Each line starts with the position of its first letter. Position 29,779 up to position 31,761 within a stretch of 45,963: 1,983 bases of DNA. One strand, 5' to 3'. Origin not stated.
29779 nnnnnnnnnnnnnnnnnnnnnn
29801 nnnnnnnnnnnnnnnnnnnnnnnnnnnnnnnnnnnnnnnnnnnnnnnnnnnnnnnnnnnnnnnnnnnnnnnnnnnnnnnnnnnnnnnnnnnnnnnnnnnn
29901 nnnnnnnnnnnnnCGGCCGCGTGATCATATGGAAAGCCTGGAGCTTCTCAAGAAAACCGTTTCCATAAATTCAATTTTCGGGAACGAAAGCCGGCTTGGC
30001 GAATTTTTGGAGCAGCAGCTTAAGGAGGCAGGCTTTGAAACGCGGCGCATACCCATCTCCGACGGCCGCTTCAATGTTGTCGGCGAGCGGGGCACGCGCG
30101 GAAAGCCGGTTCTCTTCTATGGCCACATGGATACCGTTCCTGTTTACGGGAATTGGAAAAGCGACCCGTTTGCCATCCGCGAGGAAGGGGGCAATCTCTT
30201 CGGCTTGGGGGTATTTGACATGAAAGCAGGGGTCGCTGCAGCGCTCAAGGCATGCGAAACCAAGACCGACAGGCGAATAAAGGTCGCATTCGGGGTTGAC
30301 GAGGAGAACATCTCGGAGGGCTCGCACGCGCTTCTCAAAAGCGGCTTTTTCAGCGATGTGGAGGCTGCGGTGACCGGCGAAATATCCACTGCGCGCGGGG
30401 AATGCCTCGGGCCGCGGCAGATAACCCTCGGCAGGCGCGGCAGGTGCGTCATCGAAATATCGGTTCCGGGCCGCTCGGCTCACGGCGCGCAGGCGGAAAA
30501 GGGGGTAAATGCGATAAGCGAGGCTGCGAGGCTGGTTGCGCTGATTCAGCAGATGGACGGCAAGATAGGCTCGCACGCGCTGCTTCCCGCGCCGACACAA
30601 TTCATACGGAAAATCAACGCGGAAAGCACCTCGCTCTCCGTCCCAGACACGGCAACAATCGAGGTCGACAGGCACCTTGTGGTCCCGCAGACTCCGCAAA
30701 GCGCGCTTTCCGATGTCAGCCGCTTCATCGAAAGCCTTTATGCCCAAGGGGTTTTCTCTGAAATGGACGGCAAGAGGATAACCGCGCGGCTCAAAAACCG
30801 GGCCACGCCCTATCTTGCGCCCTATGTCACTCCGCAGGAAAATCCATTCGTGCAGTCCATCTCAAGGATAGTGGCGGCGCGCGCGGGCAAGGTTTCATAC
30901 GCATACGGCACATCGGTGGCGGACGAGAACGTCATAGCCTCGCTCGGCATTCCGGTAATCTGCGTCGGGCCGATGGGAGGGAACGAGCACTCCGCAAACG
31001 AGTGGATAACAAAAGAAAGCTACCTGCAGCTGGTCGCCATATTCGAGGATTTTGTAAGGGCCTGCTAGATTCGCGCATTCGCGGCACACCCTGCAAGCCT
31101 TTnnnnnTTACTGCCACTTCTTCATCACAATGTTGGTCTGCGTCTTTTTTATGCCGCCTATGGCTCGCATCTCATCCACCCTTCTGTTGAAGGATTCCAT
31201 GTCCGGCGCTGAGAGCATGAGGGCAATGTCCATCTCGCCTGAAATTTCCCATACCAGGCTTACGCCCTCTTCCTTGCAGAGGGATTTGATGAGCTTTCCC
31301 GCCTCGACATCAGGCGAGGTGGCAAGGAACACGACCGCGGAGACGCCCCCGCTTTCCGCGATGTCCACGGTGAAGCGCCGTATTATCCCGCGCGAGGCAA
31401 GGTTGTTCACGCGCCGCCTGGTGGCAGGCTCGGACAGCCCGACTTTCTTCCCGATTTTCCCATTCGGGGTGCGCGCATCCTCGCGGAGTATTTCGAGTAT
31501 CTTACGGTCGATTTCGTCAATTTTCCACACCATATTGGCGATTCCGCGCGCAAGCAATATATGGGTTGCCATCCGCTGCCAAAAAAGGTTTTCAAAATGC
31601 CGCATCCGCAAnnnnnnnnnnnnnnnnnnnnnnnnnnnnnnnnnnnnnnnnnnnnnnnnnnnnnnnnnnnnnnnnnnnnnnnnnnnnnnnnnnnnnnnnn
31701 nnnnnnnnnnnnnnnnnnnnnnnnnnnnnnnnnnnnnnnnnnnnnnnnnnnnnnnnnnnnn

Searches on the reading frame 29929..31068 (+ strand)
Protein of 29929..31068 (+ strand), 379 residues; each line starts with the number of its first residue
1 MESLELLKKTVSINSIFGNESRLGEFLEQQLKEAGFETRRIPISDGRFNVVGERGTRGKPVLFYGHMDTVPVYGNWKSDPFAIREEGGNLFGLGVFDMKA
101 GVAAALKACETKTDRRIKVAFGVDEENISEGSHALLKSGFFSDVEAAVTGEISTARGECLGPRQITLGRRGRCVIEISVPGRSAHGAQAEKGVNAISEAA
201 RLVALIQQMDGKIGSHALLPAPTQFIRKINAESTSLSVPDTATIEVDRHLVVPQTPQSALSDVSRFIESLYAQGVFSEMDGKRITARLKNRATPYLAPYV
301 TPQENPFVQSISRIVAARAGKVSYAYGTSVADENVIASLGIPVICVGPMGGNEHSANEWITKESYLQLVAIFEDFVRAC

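Call 33: search_protein_families(library=pfam, proteins=[window:29929-31068:+], max_evalue=0.00001)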
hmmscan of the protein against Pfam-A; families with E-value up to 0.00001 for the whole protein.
window:29929-31068:+ (379 aa): 2 families
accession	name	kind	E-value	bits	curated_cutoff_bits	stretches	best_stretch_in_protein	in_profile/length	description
PF01546.33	Peptidase_M20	-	4.2e-25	89.3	24.6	1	62-377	1-205/206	Peptidase family M20/M25/M40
PF07687.19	M20_dimer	-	2.1e-13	50.6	21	1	168-274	2-106/107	Peptidase dimerisation domain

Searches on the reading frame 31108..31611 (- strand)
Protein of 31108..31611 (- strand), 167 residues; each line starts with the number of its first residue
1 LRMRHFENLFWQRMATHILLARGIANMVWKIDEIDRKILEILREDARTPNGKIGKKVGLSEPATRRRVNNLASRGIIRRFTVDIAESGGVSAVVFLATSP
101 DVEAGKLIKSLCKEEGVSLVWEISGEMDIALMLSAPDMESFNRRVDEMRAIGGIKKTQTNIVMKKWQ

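Call 33: search_protein_families(library=pfam, proteins=[window:31108-31611:-], max_evalue=0.00001)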
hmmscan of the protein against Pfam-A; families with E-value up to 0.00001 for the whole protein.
window:31108-31611:- (167 aa): 3 families
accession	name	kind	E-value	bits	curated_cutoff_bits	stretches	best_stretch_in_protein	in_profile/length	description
PF13404.12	HTH_AsnC-type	-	1.6e-16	60.3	27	1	31-71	1-41/42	AsnC-type helix-turn-helix domain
PF13412.12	HTH_24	-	7.5e-15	54.7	21.9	1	31-78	1-48/48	Winged helix-turn-helix DNA-binding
PF01037.27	AsnC_trans_reg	-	5.6e-11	42.6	25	1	106-164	13-72/73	Lrp/AsnC ligand binding domain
